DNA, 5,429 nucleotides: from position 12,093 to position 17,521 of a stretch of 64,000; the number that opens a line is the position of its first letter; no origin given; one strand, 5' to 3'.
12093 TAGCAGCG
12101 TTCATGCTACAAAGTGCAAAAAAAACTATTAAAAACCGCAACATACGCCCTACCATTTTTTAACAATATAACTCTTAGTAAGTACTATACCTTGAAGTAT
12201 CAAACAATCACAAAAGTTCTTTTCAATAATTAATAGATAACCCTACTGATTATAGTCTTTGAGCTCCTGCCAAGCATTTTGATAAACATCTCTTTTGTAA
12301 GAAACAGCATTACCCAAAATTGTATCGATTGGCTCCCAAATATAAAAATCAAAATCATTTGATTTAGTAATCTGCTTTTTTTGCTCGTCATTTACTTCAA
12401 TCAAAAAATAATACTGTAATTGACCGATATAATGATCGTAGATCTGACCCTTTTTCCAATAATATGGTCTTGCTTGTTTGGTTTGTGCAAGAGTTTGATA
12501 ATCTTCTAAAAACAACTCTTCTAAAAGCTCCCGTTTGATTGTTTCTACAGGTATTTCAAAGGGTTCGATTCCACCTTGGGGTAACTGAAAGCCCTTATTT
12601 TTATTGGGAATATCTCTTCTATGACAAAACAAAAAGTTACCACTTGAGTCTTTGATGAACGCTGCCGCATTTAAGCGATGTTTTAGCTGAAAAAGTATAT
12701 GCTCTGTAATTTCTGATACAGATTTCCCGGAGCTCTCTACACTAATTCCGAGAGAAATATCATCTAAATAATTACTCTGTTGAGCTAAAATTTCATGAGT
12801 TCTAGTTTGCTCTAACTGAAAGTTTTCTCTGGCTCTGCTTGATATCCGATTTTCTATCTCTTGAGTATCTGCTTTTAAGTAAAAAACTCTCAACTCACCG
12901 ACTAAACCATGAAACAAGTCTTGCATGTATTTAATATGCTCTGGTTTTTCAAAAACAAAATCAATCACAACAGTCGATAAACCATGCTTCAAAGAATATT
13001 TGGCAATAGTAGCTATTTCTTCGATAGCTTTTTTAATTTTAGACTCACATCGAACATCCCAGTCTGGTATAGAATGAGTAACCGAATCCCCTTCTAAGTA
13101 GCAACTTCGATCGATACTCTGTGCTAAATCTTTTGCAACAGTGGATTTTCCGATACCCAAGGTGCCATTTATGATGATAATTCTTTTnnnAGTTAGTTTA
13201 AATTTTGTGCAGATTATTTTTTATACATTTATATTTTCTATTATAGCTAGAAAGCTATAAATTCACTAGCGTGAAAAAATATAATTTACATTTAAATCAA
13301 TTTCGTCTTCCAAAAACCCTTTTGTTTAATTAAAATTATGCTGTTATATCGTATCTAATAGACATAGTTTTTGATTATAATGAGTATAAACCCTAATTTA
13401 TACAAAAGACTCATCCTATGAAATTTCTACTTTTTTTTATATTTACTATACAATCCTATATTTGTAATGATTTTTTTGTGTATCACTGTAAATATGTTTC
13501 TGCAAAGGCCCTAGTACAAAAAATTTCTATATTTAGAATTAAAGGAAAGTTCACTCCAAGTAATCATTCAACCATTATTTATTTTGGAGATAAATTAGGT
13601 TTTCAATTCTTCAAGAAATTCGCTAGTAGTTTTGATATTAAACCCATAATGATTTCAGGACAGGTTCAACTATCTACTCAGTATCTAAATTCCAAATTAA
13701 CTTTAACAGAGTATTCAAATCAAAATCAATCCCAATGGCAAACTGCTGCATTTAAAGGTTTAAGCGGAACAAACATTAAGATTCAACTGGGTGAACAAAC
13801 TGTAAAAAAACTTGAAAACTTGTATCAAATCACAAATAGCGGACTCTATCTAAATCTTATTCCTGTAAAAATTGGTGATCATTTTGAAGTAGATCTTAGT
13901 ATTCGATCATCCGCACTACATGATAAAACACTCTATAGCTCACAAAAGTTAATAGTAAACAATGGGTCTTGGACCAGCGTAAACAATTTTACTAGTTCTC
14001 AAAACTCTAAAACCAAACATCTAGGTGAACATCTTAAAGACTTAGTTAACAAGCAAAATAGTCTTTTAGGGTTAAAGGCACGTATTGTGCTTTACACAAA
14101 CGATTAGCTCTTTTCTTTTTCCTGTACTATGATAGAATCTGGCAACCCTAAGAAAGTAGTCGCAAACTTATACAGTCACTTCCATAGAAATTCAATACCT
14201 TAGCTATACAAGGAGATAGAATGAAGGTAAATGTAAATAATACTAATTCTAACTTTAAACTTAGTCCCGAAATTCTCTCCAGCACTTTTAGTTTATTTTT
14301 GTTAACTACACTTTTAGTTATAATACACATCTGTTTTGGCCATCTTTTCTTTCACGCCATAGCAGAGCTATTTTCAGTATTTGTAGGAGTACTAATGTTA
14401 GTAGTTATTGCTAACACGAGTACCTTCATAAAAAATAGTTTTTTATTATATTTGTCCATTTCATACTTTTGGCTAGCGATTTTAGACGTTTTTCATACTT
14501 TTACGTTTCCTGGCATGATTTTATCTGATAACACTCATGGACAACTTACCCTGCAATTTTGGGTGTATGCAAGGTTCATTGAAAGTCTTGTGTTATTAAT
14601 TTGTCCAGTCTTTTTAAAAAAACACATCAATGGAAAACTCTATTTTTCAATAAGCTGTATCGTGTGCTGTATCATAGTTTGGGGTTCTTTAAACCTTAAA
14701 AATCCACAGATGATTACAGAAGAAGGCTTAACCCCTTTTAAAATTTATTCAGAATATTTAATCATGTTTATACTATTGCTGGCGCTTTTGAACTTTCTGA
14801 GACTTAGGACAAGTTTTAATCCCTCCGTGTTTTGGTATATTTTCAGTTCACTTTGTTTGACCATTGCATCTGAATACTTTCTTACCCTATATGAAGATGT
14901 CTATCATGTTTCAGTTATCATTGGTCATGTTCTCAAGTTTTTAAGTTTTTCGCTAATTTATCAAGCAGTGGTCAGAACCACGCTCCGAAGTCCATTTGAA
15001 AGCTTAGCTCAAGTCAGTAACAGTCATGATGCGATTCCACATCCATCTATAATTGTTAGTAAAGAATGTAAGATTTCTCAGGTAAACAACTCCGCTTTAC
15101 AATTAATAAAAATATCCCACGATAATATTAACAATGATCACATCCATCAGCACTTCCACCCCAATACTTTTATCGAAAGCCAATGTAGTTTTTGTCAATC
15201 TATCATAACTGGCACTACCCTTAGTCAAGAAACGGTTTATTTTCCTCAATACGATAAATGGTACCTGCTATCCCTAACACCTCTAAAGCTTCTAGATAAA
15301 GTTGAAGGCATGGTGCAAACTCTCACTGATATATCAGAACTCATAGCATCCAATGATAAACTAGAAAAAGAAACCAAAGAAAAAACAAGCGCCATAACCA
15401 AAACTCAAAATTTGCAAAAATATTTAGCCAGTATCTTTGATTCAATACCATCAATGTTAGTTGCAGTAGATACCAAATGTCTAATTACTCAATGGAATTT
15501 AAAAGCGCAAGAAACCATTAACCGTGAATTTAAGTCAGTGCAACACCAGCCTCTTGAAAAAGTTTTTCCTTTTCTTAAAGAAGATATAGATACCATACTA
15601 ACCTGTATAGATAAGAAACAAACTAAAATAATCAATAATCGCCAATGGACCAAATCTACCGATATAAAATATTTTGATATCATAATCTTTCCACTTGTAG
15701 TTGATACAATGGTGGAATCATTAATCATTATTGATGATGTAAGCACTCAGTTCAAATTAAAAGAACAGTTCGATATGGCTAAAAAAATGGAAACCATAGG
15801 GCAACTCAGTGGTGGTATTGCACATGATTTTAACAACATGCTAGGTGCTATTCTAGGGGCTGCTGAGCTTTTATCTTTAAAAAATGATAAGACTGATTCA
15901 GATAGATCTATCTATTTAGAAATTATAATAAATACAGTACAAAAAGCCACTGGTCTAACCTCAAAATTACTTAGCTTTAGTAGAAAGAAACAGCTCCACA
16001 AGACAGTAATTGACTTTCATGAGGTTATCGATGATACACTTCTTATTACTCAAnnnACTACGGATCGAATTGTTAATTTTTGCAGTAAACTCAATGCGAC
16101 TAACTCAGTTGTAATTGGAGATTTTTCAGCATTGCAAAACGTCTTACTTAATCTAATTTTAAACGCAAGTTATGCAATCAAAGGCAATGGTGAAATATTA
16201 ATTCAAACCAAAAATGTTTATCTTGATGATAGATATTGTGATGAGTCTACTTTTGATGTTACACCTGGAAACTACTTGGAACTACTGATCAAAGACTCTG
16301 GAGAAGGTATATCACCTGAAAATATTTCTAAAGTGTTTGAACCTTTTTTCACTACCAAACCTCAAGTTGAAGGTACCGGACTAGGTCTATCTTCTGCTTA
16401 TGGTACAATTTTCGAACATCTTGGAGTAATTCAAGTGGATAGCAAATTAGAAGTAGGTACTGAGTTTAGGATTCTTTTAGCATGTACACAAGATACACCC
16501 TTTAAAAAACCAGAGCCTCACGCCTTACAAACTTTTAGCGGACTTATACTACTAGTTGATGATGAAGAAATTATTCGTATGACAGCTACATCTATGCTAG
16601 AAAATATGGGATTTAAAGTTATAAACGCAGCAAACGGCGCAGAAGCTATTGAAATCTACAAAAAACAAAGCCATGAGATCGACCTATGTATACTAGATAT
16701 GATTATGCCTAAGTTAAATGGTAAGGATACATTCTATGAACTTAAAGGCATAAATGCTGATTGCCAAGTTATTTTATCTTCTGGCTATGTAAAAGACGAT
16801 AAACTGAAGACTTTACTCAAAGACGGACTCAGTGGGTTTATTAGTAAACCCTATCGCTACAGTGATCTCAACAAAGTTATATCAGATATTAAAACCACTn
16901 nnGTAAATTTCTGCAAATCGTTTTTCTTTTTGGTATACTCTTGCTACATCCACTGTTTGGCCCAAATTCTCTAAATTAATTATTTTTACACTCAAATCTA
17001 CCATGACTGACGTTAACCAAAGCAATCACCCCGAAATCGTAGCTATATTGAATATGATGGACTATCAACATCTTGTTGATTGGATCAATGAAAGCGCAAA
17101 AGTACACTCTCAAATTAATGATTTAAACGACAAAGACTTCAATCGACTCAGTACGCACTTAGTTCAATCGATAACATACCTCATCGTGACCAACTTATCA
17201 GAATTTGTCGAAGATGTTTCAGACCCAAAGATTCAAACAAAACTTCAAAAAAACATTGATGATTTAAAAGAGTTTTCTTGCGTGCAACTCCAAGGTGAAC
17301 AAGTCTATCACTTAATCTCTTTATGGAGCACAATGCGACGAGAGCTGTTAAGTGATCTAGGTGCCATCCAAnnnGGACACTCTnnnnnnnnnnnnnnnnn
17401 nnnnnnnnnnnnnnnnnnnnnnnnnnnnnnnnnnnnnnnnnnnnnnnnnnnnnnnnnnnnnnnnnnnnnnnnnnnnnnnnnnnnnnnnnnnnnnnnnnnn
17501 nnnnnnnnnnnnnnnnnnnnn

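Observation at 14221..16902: Hybrid sensor histidine kinase split by a single in-frame TGA (16054..16056)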

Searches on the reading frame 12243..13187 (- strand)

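Call 7: search_protein_families(library=pfam, proteins=[window:12243-13187:-], max_evalue=0.01)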
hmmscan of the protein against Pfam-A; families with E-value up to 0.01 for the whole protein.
window:12243-13187:- (314 aa): 7 families
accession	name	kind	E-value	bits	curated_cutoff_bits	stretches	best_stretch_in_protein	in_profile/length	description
PF00293.34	NUDIX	-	5.6e-13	49.5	21.1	1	169-303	1-132/134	NUDIX domain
PF13671.12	AAA_33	-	3.7e-09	37.5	27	1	4-140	2-140/143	AAA domain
PF13238.12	AAA_18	-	5.3e-06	27.4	29.4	1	4-122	1-121/128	AAA domain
PF01712.25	dNK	-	1.1e-05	25.8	27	0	4-32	1-29/203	Deoxynucleoside kinase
PF13479.12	AAA_24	-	0.00028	21.2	27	1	3-77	4-72/195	AAA domain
PF13173.12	AAA_14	-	0.0056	17.1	27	0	2-93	3-86/129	AAA domain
PF00403.32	HMA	-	0.0096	16.7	24.8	0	46-81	11-46/62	Heavy-metal-associated domain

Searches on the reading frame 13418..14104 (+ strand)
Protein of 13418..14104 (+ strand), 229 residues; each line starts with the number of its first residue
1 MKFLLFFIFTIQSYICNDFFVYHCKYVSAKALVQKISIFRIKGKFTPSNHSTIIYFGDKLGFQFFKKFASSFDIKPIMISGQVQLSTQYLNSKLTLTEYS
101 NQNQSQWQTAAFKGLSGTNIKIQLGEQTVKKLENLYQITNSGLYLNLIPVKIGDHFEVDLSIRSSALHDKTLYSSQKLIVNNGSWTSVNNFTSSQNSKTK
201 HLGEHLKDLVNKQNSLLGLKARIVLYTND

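Call 7: search_protein_families(library=pfam, proteins=[window:13418-14104:+], max_evalue=0.01)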
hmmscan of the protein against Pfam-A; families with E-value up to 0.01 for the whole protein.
window:13418-14104:+ (229 aa): 0 families

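Call 32: search_protein_families(library=ncbifam, proteins=[window:13418-14104:+], max_evalue=0.001)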
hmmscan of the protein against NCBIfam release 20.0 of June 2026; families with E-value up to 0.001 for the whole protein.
window:13418-14104:+ (229 aa): 0 families

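Call 49: find_encoding_contigs(protein=window:13418-14104:+, flank=4000, max_places=10)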
Protein window:13418-14104:+ (229 aa): 1 contig read that carries it; 1 place shown.
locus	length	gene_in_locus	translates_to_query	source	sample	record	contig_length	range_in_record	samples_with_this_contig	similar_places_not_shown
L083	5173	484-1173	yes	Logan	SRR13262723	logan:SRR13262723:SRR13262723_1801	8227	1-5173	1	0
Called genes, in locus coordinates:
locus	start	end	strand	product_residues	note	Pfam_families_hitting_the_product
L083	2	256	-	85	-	?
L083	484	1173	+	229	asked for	-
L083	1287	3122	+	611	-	PF17159:MASE3, PF13426:PAS_9 (faint), PF08448:PAS_4 (faint), PF00512:HisKA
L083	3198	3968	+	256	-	PF02518:HATPase_c, PF00072:Response_reg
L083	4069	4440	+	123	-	-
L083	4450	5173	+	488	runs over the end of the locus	PF03553:Na_H_antiporter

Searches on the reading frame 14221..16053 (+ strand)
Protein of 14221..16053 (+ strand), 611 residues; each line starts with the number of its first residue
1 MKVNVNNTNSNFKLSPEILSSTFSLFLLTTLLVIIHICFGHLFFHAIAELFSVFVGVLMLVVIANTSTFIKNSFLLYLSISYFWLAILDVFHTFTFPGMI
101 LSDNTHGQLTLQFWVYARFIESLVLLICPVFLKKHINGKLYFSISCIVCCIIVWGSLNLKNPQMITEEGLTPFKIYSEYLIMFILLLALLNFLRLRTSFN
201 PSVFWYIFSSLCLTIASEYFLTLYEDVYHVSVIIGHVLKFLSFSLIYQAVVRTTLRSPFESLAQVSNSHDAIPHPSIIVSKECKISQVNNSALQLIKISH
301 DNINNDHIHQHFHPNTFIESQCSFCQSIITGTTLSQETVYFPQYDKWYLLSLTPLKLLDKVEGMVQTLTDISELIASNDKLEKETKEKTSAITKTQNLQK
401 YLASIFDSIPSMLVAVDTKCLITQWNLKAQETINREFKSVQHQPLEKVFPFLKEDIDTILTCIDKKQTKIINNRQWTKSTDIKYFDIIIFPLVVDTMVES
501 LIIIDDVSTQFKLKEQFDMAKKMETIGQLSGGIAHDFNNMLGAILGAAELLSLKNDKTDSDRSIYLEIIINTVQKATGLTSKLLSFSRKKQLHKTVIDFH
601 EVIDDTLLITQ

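Call 7: search_protein_families(library=pfam, proteins=[window:14221-16053:+], max_evalue=0.01)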
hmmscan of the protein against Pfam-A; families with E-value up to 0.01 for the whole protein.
window:14221-16053:+ (611 aa): 7 families
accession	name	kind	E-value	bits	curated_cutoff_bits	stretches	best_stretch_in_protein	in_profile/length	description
PF17159.10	MASE3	-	1.1e-60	205.5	31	1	41-258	6-226/226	Membrane-associated sensor domain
PF00512.31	HisKA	-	4.7e-09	36.6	26.9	1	527-590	3-64/66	His Kinase A (phospho-acceptor) domain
PF13426.13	PAS_9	-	1.6e-08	35.2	27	1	275-373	3-103/103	PAS domain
PF08448.16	PAS_4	-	1.8e-05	25.4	23.1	0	270-374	2-108/110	PAS fold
PF13188.13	PAS_8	-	0.00023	21.4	21.8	0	401-455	2-53/65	PAS domain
PF00989.32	PAS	-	0.00026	21.4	22.6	0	402-452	3-53/113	PAS fold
PF13596.12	PAS_10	-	0.0044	18.1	22.1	0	273-371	9-105/106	PAS domain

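Call 25: find_related_loci(query=A4, collection=metagenome_contigs, flank=6000)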
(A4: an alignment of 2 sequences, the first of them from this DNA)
Query A4 (515 aa) in metagenome_contigs; peptide patterns used: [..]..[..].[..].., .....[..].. (x = any residue, [..] = any of these).
361 stretches matched a pattern, but none encodes a relative of the query by tblastn (E <= 1e-3).
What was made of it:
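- Tried and rejected: A metagenome_contigs scan with an N-terminal-only alignment found no relative (call 25).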

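Call 32: search_protein_families(library=ncbifam, proteins=[window:14221-16053:+], max_evalue=0.001)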
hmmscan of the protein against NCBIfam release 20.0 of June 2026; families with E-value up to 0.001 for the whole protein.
window:14221-16053:+ (611 aa): 15 families
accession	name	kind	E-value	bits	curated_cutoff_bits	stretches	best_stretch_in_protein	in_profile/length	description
NF047874.1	MASE3_PAS_HK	subfamily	2.4e-46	158.8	560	1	40-286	11-244/655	MASE3 domain-containing sensor histidine kinase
NF008468.0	PRK11360.1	equivalog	9.1e-25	87.1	646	1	395-609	263-477/616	two-component system sensor histidine kinase AtoS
NF046020.1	HisKinCckABruc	equivalog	6.5e-23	80.5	1000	1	383-608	331-561/868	cell cycle histidine kinase CckA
NF010411.0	PRK13837.1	equivalog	5e-22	77.7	647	1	489-606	413-529/828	two-component system VirA-like sensor kinase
NF010076.0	PRK13557.1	subfamily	4.9e-20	71.5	631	1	506-605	143-245/540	histidine kinase famiy protein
NF046026.1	HisKinCckACaul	equivalog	2.9e-18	65.4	1000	1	501-606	277-381/678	cell cycle histidine kinase CckA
NF008293.1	PRK11073.1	equivalog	1.3e-10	41.1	240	1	401-604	8-204/349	nitrogen regulation protein NR(II)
NF046044.1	PnpS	equivalog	1.1e-09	37.8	400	1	379-607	37-255/390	two-component system histidine kinase PnpS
NF047497.1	HK_LIC_12097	equivalog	1.9e-08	33.5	500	1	397-604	8-229/367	LIC_12097 family sensor histidine kinase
NF047466.1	hybrid_RR_LvrB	exception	9.5e-08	31.6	500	1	508-604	134-229/377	hybrid histidine kinase/response regulator LvrB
NF041552.1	TF_PrdR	equivalog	1.1e-07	30.6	795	1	393-553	127-278/577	sigma-54 dependent transcriptional regulator PrdR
NF052573.1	HisKinEspAMyxo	equivalog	2.3e-05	22.6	1400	1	395-560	250-418/755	serine histidine kinase EspA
TIGR00229.1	sensory_box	domain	0.00011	22.4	22.9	0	270-377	12-122/126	PAS domain S-box protein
NF007688.0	PRK10364.1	equivalog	0.00015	20.7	479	1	509-607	223-320/460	two-component system sensor histidine kinase ZraS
TIGR02966.1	phoR_proteo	equivalog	0.00033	19.8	334.2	0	398-603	4-195/333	phosphate regulon sensor histidine kinase PhoR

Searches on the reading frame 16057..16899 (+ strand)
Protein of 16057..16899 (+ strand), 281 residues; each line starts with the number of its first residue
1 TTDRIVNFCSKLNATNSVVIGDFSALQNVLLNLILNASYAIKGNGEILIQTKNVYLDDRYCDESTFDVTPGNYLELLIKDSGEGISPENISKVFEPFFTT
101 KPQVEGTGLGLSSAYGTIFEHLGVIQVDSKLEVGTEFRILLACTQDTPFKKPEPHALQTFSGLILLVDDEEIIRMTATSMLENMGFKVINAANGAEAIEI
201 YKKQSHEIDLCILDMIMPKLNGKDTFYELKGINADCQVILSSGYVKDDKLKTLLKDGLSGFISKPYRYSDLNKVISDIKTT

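Call 7: search_protein_families(library=pfam, proteins=[window:16057-16899:+], max_evalue=0.01)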
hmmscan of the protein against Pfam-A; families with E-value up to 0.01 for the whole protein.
window:16057-16899:+ (281 aa): 2 families
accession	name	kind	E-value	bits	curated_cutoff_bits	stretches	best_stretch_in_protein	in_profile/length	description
PF00072.30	Response_reg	-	1.1e-22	80.8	30.2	1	164-275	1-110/111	Response regulator receiver domain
PF02518.31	HATPase_c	-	3.2e-16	60.2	26.4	1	22-141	2-107/111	Histidine kinase-, DNA gyrase B-, and HSP90-like ATPase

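Call 27: list_cluster_members(proteins=[P0001, window:16132-16899:+, P0002])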
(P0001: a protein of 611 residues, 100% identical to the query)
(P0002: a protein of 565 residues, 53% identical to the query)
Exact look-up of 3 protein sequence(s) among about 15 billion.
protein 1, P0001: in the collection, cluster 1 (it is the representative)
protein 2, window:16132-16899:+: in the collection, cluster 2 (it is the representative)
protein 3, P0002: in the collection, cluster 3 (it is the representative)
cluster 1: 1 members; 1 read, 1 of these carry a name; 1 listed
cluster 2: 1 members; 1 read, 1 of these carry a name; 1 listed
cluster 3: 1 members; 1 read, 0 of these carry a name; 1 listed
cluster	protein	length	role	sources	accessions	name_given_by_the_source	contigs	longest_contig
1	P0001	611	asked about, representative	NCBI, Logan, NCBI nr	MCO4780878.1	MAG: PAS domain-containing protein [Candidatus Cloacimonetes bacterium] | PAS domain-containing protein [Candidatus Cloacimonadota bacterium]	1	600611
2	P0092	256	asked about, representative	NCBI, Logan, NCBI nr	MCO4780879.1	MAG: response regulator [Candidatus Cloacimonetes bacterium] | response regulator [Candidatus Cloacimonadota bacterium]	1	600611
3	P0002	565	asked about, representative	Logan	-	-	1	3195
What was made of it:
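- This is a MAG from a single sample (calls 27, 49). NCBI's pipeline annotated two ordinary genes, not a pseudogene (call 27). NCBI annotates two genes (call 27).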

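Call 32: search_protein_families(library=ncbifam, proteins=[window:16057-16899:+], max_evalue=0.001)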
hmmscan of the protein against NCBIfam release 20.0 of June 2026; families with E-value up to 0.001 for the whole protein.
window:16057-16899:+ (281 aa): 137 families (the best 25 are shown)
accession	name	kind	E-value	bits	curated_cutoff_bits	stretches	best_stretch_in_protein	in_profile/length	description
NF046020.1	HisKinCckABruc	equivalog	1.5e-52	178.6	1000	2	19-142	584-706/868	cell cycle histidine kinase CckA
NF046026.1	HisKinCckACaul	equivalog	2.8e-46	157.9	1000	1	19-266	406-663/678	cell cycle histidine kinase CckA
NF010076.0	PRK13557.1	subfamily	6.7e-43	146.9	631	1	26-275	278-529/540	histidine kinase famiy protein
NF010411.0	PRK13837.1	equivalog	1.6e-41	142.2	647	1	6-276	541-809/828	two-component system VirA-like sensor kinase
TIGR02956.1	TMAO_torS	equivalog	2.6e-32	111.9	676.5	1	14-277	568-818/967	TMAO reductase system sensor histidine kinase/response regulator TorS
NF011874.0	PRK15347.1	equivalog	2.9e-28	98.4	852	2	154-276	683-807/921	two component system sensor kinase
NF008468.0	PRK11360.1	equivalog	1.2e-27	96.5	646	1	4-145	485-610/616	two-component system sensor histidine kinase AtoS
NF052573.1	HisKinEspAMyxo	equivalog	5.4e-27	94.2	1400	1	18-276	496-747/755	serine histidine kinase EspA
NF052574.1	HisKinEspCMyxo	equivalog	7.4e-27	93.8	1200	1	19-231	524-733/785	serine histidine kinase EspC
NF008302.0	PRK11091.1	equivalog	2.5e-26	92.1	838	1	15-278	388-642/779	aerobic respiration two-component sensor histidine kinase ArcB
NF041945.1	LuxN_Vibrio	equivalog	2.3e-21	75.6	1550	2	161-277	720-833/839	quorum-sensing autoinducer 1 sensor kinase/phosphatase LuxN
NF041947.1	LuxQ_Vibrio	equivalog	3.4e-21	74.9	1200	1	14-279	576-839/843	quorum-sensing autoinducer 2 sensor kinase/phosphatase LuxQ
NF008543.0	PRK11466.1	equivalog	9.5e-21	73.4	982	1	15-276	551-795/914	TMAO reductase system sensor histidine kinase/response regulator TorS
NF008099.0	PRK10841.1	equivalog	4.3e-20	71.1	920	2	70-142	613-689/949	two-component system sensor histidine kinase RcsC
NF007688.0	PRK10364.1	equivalog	1.1e-19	70.5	479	1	12-143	338-451/460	two-component system sensor histidine kinase ZraS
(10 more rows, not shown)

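Call 63: search_protein_representatives(protein=P0092)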
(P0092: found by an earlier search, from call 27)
Query: 256 residues. Proteins with E-value up to 0.001 (for the whole library): 786717; up to 1e-10: 295215; up to 1e-30: 70733. The best 150 are listed.
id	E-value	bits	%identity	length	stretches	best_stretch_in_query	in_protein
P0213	1.9e-82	292.7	53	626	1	1-253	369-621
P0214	2.3e-79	282.6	42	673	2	1-253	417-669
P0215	2.1e-78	279.5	52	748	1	1-251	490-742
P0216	3.4e-77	275.5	50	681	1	1-253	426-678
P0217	3.4e-76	272.2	51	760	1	1-251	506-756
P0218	4.2e-76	271.9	52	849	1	1-254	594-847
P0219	4.7e-76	271.8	44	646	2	2-253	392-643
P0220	5.2e-76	271.6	42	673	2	1-253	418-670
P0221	6.5e-76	271.3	50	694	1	2-252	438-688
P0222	7.4e-76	271.1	47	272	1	2-251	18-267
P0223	8.8e-76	270.9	49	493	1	1-253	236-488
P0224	2.3e-75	269.5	42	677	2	1-253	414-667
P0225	3.2e-75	269.0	41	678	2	1-253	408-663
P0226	3.2e-75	269.0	49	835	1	1-252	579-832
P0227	4.1e-75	268.7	47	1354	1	1-252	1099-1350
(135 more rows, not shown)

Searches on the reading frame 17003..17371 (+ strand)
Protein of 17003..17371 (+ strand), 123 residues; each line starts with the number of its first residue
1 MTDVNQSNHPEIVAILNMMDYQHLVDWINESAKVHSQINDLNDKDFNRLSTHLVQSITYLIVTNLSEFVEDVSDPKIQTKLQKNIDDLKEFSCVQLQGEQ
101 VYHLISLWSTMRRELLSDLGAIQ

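Call 7: search_protein_families(library=pfam, proteins=[window:17003-17371:+], max_evalue=0.01)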
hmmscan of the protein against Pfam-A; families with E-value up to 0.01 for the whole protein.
window:17003-17371:+ (123 aa): 1 family
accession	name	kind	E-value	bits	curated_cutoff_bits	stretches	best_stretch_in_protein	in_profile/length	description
PF06407.16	BDV_P40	-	0.0081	15.6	26.3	1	1-57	150-206/349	Borna disease virus P40 protein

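Call 32: search_protein_families(library=ncbifam, proteins=[window:17003-17371:+], max_evalue=0.001)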
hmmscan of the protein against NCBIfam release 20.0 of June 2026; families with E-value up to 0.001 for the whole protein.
window:17003-17371:+ (123 aa): 0 families

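Call 50: find_encoding_contigs(protein=window:17003-17371:+, flank=4000, max_places=10)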
Protein window:17003-17371:+ (123 aa): no gene with exactly this product is on record in the collection.
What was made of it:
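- Tried and rejected: Look-ups of the exact neighbouring proteins, meant to find the same strain in other samples, returned only SRR13262723 (calls 49, 50).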
